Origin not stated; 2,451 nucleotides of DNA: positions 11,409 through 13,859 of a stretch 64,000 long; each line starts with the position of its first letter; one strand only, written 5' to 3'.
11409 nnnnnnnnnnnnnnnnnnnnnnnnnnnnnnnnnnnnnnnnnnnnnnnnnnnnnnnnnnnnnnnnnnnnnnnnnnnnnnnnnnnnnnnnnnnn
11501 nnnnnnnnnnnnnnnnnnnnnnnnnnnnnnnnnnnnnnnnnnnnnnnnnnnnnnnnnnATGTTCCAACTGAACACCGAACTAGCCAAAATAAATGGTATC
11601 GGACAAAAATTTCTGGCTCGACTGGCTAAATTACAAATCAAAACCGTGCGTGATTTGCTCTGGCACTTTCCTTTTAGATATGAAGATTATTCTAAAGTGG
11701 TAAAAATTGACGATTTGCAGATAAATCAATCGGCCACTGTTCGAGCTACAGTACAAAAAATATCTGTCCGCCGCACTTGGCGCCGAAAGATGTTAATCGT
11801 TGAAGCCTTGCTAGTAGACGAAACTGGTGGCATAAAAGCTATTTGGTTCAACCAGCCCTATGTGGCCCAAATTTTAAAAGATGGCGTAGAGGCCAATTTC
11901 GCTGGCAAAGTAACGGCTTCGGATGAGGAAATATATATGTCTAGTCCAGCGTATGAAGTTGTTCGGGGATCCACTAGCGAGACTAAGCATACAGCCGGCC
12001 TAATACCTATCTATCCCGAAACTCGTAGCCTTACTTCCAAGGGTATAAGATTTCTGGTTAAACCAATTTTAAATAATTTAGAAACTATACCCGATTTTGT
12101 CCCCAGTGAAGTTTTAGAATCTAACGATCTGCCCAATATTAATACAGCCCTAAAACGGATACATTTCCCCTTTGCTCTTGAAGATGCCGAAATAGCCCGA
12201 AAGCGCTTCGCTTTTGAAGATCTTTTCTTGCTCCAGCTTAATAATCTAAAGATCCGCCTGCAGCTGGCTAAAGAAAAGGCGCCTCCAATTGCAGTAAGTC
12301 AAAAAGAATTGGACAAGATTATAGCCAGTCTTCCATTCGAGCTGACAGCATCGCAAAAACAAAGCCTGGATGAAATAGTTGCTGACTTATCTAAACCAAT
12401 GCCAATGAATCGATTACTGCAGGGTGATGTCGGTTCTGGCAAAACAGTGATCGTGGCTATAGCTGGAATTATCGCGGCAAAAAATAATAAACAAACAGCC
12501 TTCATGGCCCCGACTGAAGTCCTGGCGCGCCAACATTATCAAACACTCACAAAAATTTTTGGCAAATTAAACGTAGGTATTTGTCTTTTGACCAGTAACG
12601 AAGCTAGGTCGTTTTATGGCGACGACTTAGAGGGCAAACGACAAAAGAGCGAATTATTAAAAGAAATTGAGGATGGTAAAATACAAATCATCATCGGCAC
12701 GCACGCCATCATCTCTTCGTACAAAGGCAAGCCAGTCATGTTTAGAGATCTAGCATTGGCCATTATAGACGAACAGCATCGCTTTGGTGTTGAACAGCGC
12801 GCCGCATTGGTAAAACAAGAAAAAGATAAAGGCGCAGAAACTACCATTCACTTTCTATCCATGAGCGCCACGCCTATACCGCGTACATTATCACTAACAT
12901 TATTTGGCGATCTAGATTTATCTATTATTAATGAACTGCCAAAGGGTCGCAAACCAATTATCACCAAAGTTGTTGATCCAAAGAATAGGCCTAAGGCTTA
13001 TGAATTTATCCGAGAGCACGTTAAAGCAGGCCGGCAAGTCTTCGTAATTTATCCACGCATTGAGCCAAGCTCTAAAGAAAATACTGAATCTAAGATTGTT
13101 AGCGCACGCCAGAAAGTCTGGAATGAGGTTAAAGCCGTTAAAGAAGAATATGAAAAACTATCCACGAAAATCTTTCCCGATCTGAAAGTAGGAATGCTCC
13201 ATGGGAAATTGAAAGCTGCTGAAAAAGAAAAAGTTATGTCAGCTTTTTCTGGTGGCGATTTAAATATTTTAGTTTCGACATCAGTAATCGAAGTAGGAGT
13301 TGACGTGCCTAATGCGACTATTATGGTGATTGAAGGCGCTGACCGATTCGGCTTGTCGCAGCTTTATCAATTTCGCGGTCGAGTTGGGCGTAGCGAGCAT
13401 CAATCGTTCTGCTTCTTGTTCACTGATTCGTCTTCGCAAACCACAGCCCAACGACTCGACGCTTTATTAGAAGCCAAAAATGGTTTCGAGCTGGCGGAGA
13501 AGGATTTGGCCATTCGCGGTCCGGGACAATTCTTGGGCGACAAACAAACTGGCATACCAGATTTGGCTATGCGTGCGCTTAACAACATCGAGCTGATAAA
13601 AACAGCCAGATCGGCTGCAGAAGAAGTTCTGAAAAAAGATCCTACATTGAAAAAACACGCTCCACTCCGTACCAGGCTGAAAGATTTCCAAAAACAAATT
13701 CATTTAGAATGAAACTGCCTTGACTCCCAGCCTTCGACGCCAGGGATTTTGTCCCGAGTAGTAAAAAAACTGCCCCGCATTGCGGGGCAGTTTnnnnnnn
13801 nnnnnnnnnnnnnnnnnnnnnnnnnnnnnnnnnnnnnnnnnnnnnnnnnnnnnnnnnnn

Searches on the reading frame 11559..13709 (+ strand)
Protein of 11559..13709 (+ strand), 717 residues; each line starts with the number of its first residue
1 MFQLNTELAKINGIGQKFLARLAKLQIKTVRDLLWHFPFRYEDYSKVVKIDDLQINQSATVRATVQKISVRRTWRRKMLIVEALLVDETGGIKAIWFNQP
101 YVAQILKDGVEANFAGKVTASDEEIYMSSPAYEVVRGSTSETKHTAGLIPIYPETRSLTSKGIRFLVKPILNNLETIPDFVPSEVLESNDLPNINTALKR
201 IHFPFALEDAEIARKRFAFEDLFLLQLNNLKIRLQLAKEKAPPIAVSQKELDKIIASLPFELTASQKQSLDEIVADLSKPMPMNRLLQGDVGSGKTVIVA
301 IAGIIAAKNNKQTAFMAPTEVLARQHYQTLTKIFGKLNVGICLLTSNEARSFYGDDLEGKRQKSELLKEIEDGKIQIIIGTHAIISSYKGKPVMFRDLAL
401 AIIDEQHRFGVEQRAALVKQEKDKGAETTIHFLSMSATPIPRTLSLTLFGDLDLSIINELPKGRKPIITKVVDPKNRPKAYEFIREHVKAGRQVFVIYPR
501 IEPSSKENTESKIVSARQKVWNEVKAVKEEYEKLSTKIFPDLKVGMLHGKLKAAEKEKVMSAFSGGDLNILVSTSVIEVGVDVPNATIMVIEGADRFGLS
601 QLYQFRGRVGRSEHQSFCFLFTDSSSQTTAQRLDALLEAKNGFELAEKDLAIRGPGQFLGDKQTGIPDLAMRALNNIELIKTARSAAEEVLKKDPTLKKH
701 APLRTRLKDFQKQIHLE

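Call 10: find_related_loci(query=window:11559-13709:+, collection=genome_contigs, flank=4000)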
Query window:11559-13709:+ (717 aa) in genome_contigs; peptide patterns used: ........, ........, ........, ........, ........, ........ (x = any residue, [..] = any of these).
345 stretches matched a pattern; 219 encode a relative of the query (tblastn E <= 1e-3); the best 80 are kept; 80 distinct loci.
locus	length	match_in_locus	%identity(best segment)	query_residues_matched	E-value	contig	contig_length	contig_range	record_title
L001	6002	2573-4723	66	1-717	0e+0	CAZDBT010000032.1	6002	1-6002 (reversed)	MAG TPA_asm: uncultured Candidatus Saccharibacteria bacterium isolate SRP193066_co2_98 genome assembly, contig: NODE_682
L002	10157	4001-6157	66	1-717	0e+0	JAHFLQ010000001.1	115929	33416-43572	MAG: bacterium isolate nzgw437 NODE_128_length_115930_cov_7.521091, whole genome shotgun sequence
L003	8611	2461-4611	67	1-717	0e+0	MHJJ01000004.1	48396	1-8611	MAG: Candidatus Harrisonbacteria bacterium RIFCSPLOWO2_01_FULL_44_18 rifcsplowo2_01_scaffold_1592, whole genome shotgun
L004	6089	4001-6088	67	1-698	0e+0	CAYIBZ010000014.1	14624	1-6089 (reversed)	MAG TPA_asm: uncultured Candidatus Saccharibacteria bacterium isolate ERP119705_co1_679 genome assembly, contig: NODE_50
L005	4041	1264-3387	65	1-717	0e+0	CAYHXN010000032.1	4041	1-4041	MAG TPA_asm: uncultured Candidatus Saccharibacteria bacterium isolate ERP119705_co17_962 genome assembly, contig: NODE_4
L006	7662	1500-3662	65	1-717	0e+0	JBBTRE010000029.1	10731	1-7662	MAG: Patescibacteria group bacterium isolate H41-bin011_1 H41_bin011_1_000000000029, whole genome shotgun sequence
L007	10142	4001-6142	66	1-717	0e+0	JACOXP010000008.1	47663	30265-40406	MAG: Candidatus Harrisonbacteria bacterium isolate NC_groundwater_156_Ag_S-0.1um_44_12 S4_GD2017_2_S1_scaffold_392, whol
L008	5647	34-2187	65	1-717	0e+0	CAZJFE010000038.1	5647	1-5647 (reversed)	MAG TPA_asm: uncultured Candidatus Saccharibacteria bacterium isolate SRP178908_co1_164 genome assembly, contig: NODE_12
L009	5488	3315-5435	66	1-717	0e+0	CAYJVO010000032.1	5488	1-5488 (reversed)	MAG TPA_asm: uncultured Candidatus Saccharibacteria bacterium isolate ERP125453_co1_472 genome assembly, contig: NODE_19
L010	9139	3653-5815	64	1-717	0e+0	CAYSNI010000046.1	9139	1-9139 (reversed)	MAG TPA_asm: uncultured Candidatus Saccharibacteria bacterium isolate binchicken_co203_465 genome assembly, contig: k141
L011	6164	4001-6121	65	1-707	0e+0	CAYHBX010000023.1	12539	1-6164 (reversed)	MAG TPA_asm: uncultured Candidatus Saccharibacteria bacterium isolate ERP119705_co11_391 genome assembly, contig: NODE_4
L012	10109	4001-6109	62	1-717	0e+0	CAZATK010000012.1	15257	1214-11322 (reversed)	MAG TPA_asm: uncultured Candidatus Saccharibacteria bacterium isolate SRP178908_co1_176 genome assembly, contig: NODE_25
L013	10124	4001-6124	63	1-717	0e+0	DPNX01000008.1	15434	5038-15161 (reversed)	MAG TPA_asm: Patescibacteria group bacterium isolate UBA11618 contig_158796, whole genome shotgun sequence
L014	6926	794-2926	61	1-717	0e+0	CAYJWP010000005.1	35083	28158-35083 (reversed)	MAG TPA_asm: uncultured Candidatus Saccharibacteria bacterium isolate ERP125453_co1_507 genome assembly, contig: NODE_96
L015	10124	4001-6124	63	1-717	0e+0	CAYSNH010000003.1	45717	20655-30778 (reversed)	MAG TPA_asm: uncultured Candidatus Saccharibacteria bacterium isolate SRP077602_co9_26 genome assembly, contig: NODE_646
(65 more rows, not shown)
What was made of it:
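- Organism and synteny: RecG-anchored loci are all Patescibacteria/Parcubacteria (call 10).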

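Call 22: find_homologous_proteins(query=window:11559-13709:+, max_evalue=1e-100)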
Query window:11559-13709:+ (717 aa): 7840 proteins with E <= 1e-100 among 8000 candidates; the best 120 are listed.
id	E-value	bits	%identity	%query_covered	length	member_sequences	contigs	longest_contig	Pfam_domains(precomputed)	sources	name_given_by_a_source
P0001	0.0e+0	1572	100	100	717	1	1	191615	PF00270.36,PF17191.11,PF00271.38,PF22590.3,PF19833.5,PF04851.22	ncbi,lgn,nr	ncbi:MAG: ATP-dependent DNA helicase RecG [bacterium]|nr:ATP-dependent DNA helicase RecG [bacterium]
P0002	0.0e+0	1158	73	100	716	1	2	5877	PF00270.36,PF17191.11,PF00271.38,PF22590.3,PF19833.5,PF04851.22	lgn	-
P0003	0.0e+0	1150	72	100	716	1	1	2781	PF00270.36,PF17191.11,PF00271.38,PF22590.3,PF19833.5,PF04851.22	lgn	-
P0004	0.0e+0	1149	72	100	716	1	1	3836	PF00270.36,PF17191.11,PF00271.38,PF22590.3,PF19833.5,PF04851.22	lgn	-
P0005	0.0e+0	1129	70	100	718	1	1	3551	PF00270.36,PF17191.11,PF00271.38,PF19833.5,PF04851.22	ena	-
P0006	0.0e+0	1094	69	100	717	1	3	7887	PF00270.36,PF13604.13,PF17191.11,PF00271.38,PF22590.3,PF19833.5,PF04851.22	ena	-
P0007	0.0e+0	1087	68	100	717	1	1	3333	PF00270.36,PF17191.11,PF00271.38,PF01336.32,PF22590.3,PF19833.5,PF04851.22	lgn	-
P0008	0.0e+0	1079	67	100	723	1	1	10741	PF00270.36,PF17191.11,PF00271.38,PF01336.32,PF19833.5,PF04851.22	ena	-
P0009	0.0e+0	1078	68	100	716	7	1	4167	PF07517.21,PF00270.36,PF17191.11,PF00271.38,PF19833.5,PF04851.22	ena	-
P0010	0.0e+0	1077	68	100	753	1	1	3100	PF00270.36,PF17191.11,PF00271.38,PF19833.5,PF04851.22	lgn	-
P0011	0.0e+0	1076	68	100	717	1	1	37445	PF00270.36,PF17191.11,PF00271.38,PF01336.32,PF19833.5,PF04851.22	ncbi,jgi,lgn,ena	-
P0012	0.0e+0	1075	67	100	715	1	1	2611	PF00270.36,PF17191.11,PF00271.38,PF22590.3,PF19833.5,PF04851.22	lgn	-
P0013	0.0e+0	1073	66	100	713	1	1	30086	PF00270.36,PF17191.11,PF00271.38,PF22590.3,PF19833.5,PF04851.22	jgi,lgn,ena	-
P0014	0.0e+0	1072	68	100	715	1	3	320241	PF00270.36,PF17191.11,PF00271.38,PF01336.32,PF19833.5,PF04851.22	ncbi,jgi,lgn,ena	-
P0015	0.0e+0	1071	67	100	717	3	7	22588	PF00270.36,PF17191.11,PF00271.38,PF22590.3,PF19833.5,PF04851.22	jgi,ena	-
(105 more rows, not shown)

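Call 24: find_encoding_contigs(protein=P0002, flank=4000, max_places=3)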
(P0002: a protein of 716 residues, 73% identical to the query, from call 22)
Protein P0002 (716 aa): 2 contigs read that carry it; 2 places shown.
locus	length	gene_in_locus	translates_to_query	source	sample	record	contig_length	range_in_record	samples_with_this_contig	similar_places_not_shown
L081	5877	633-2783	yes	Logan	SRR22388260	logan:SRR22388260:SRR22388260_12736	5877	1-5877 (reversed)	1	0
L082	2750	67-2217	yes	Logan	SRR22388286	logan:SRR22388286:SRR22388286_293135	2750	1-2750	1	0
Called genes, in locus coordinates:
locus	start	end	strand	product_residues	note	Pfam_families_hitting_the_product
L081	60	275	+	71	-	-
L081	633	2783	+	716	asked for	PF17191:RecG_wedge, PF00270:DEAD, PF04851:ResIII, PF00271:Helicase_C, PF22590:Cas3-like_C_2 (weak), PF19833:RecG_dom3_C (weak)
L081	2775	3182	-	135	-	PF07291:MauE (weak), PF07681:DoxX, PF13564:DoxX_2 (weak)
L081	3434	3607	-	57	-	-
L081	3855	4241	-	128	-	-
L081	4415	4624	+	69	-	-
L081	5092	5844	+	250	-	-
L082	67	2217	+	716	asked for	PF17191:RecG_wedge, PF00270:DEAD, PF04851:ResIII, PF00271:Helicase_C, PF22590:Cas3-like_C_2 (weak), PF19833:RecG_dom3_C (weak)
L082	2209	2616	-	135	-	PF07291:MauE (weak), PF07681:DoxX, PF13564:DoxX_2 (weak)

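Call 25: find_encoding_contigs(protein=P0004, flank=4000, max_places=3)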
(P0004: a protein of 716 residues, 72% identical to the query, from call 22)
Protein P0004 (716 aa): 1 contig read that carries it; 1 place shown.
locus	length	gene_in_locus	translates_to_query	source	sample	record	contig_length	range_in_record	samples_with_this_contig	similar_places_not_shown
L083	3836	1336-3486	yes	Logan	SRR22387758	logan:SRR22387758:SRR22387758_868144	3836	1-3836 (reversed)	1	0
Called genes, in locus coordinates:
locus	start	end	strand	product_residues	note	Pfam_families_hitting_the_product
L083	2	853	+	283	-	?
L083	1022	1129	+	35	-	-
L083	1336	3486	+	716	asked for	PF17191:RecG_wedge, PF00270:DEAD, PF04851:ResIII, PF00271:Helicase_C, PF22590:Cas3-like_C_2 (weak), PF19833:RecG_dom3_C (weak)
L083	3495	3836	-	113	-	?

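Call 26: find_encoding_contigs(protein=P0006, flank=4000, max_places=3)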
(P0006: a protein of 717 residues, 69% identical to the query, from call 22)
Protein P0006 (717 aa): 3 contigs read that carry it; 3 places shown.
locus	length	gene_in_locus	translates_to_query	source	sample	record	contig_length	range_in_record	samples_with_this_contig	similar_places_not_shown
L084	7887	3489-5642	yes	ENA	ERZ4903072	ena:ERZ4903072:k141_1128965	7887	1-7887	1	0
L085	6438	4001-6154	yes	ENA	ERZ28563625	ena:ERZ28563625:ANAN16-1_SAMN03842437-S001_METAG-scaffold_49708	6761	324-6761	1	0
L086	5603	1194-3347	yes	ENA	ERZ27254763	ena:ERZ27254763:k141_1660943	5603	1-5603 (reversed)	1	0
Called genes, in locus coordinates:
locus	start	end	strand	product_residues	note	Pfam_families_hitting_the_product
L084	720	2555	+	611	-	PF06480:FtsH_ext, PF00004:AAA, PF07728:AAA_5 (weak), PF17862:AAA_lid_3, PF01434:Peptidase_M41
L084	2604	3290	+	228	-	PF00702:Hydrolase, PF13419:HAD_2, PF13242:Hydrolase_like (weak)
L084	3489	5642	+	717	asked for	PF17191:RecG_wedge, PF13604:AAA_30 (faint), PF00270:DEAD, PF04851:ResIII, PF00271:Helicase_C, PF22590:Cas3-like_C_2 (weak), PF19833:RecG_dom3_C (weak)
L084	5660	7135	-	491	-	PF13632:Glyco_trans_2_3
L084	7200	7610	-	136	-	PF07291:MauE (faint), PF07681:DoxX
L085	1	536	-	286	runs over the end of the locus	?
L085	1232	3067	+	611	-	PF06480:FtsH_ext, PF00004:AAA, PF07728:AAA_5 (weak), PF17862:AAA_lid_3, PF01434:Peptidase_M41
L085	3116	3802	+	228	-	PF00702:Hydrolase, PF13419:HAD_2, PF13242:Hydrolase_like (weak)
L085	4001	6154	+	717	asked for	PF17191:RecG_wedge, PF13604:AAA_30 (faint), PF00270:DEAD, PF04851:ResIII, PF00271:Helicase_C, PF22590:Cas3-like_C_2 (weak), PF19833:RecG_dom3_C (weak)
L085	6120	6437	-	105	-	?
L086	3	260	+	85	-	?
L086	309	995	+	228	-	PF00702:Hydrolase, PF13419:HAD_2, PF13242:Hydrolase_like (weak)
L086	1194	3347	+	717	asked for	PF17191:RecG_wedge, PF13604:AAA_30 (faint), PF00270:DEAD, PF04851:ResIII, PF00271:Helicase_C, PF22590:Cas3-like_C_2 (weak), PF19833:RecG_dom3_C (weak)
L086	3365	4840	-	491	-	PF13632:Glyco_trans_2_3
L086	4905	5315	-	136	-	PF07291:MauE (faint), PF07681:DoxX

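Call 45: find_encoding_contigs(protein=P0005, flank=4000, max_places=3)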
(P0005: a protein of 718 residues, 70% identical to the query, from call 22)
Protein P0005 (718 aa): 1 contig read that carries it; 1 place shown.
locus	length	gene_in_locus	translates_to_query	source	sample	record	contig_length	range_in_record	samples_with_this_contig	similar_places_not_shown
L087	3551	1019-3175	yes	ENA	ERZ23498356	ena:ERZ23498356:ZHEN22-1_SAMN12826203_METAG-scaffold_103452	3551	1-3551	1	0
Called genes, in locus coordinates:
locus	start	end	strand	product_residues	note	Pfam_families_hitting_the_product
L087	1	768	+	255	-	?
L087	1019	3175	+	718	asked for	PF17191:RecG_wedge, PF00270:DEAD, PF04851:ResIII, PF00271:Helicase_C, PF19833:RecG_dom3_C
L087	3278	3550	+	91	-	?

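Call 46: find_encoding_contigs(protein=P0003, flank=4000, max_places=3)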
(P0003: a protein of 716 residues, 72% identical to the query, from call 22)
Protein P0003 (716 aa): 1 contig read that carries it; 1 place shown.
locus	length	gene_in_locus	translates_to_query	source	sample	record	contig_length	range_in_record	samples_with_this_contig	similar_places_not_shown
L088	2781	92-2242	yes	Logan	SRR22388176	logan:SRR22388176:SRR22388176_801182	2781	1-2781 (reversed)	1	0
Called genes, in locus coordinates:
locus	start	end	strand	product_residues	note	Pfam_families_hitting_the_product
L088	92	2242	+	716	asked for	PF17191:RecG_wedge, PF00270:DEAD, PF04851:ResIII, PF00271:Helicase_C, PF22590:Cas3-like_C_2 (weak), PF19833:RecG_dom3_C (weak)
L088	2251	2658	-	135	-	PF07291:MauE (weak), PF07681:DoxX, PF13564:DoxX_2 (weak)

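Call 47: find_encoding_contigs(protein=P0007, flank=4000, max_places=3)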
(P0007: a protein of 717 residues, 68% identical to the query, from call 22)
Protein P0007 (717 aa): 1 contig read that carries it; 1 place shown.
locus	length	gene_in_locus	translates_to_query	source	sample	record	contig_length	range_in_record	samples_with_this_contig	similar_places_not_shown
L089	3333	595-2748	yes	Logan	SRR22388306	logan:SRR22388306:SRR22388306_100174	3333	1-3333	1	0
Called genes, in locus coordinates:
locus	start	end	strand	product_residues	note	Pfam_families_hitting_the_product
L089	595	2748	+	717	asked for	PF17191:RecG_wedge, PF01336:tRNA_anti-codon (faint), PF00270:DEAD, PF04851:ResIII, PF00271:Helicase_C, PF22590:Cas3-like_C_2 (weak), PF19833:RecG_dom3_C (weak)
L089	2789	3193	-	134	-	PF07291:MauE, PF07681:DoxX, PF13564:DoxX_2 (weak)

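Call 66: find_encoding_contigs(protein=P0009, flank=2500, max_places=4)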
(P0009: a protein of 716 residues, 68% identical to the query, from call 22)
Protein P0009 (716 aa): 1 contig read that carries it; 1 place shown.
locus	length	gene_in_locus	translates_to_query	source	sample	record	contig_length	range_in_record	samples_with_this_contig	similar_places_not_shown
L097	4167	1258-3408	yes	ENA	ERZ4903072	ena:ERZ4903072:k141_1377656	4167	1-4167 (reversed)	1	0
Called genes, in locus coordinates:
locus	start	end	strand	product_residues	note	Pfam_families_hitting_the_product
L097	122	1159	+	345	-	-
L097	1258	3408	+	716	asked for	PF17191:RecG_wedge, PF00270:DEAD, PF04851:ResIII, PF07517:SecA_DEAD (weak), PF00271:Helicase_C, PF19833:RecG_dom3_C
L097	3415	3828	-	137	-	PF07291:MauE (weak), PF07681:DoxX, PF13564:DoxX_2 (weak)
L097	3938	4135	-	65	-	-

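Call 67: find_encoding_contigs(protein=P0011, flank=2500, max_places=3)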
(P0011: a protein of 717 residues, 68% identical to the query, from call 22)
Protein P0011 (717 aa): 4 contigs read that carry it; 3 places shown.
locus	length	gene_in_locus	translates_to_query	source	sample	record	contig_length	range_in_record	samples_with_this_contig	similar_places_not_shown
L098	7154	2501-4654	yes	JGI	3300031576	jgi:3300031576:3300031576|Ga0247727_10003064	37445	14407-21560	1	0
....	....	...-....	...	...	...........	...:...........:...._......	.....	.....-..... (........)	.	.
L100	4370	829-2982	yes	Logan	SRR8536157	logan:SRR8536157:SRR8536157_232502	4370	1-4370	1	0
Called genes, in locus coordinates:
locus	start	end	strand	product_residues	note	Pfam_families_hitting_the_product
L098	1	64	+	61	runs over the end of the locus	-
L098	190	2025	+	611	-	PF00004:AAA, PF07728:AAA_5 (faint), PF17862:AAA_lid_3, PF01434:Peptidase_M41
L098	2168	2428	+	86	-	-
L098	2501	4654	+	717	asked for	PF17191:RecG_wedge, PF01336:tRNA_anti-codon (faint), PF04851:ResIII, PF00270:DEAD, PF00271:Helicase_C, PF19833:RecG_dom3_C (weak)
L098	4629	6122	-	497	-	PF13632:Glyco_trans_2_3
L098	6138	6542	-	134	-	PF07291:MauE (weak), PF07681:DoxX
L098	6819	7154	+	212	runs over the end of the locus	-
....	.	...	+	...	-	?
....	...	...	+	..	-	-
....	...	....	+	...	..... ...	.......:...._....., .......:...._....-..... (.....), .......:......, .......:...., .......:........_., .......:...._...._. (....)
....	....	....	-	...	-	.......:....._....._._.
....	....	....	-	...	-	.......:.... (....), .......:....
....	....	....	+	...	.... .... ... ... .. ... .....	-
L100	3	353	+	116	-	?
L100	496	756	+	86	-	-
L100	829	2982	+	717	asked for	PF17191:RecG_wedge, PF01336:tRNA_anti-codon (faint), PF04851:ResIII, PF00270:DEAD, PF00271:Helicase_C, PF19833:RecG_dom3_C (weak)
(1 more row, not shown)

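Call 68: find_encoding_contigs(protein=P0014, flank=2500, max_places=3)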
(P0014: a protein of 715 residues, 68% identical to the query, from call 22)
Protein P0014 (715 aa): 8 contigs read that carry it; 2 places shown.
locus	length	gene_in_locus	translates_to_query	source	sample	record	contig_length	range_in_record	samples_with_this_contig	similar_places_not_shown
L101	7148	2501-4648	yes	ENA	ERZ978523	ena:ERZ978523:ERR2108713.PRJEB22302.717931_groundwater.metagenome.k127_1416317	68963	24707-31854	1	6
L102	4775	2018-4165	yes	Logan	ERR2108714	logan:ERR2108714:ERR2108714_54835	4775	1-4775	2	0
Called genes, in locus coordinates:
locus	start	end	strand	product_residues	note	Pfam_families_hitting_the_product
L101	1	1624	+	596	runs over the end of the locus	PF00004:AAA, PF07728:AAA_5 (faint), PF17862:AAA_lid_3, PF01434:Peptidase_M41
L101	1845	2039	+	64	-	-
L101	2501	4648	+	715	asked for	PF17191:RecG_wedge, PF01336:tRNA_anti-codon (weak), PF00270:DEAD, PF04851:ResIII, PF00271:Helicase_C, PF19833:RecG_dom3_C (weak)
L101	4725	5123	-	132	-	PF07681:DoxX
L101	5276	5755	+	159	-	PF18931:DUF5680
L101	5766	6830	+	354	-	PF00814:TsaD, PF22521:HypF_C_2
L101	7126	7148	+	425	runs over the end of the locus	-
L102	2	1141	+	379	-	?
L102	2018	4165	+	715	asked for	PF17191:RecG_wedge, PF01336:tRNA_anti-codon (weak), PF00270:DEAD, PF04851:ResIII, PF00271:Helicase_C, PF19833:RecG_dom3_C (weak)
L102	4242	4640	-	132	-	PF07681:DoxX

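Call 69: find_encoding_contigs(protein=P0008, flank=2500, max_places=3)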
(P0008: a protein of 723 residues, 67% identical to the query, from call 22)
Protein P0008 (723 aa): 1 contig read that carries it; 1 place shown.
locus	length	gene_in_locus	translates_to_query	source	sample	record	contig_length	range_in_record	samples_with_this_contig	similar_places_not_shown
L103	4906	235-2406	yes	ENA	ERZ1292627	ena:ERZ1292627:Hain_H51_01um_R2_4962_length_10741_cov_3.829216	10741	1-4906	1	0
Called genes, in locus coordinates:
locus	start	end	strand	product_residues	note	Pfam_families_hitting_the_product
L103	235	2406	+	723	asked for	PF17191:RecG_wedge, PF01336:tRNA_anti-codon (weak), PF00270:DEAD, PF04851:ResIII, PF00271:Helicase_C, PF19833:RecG_dom3_C (weak)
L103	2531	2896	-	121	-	PF07291:MauE (weak), PF07681:DoxX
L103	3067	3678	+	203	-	PF00990:GGDEF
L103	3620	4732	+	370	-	PF00814:TsaD, PF22521:HypF_C_2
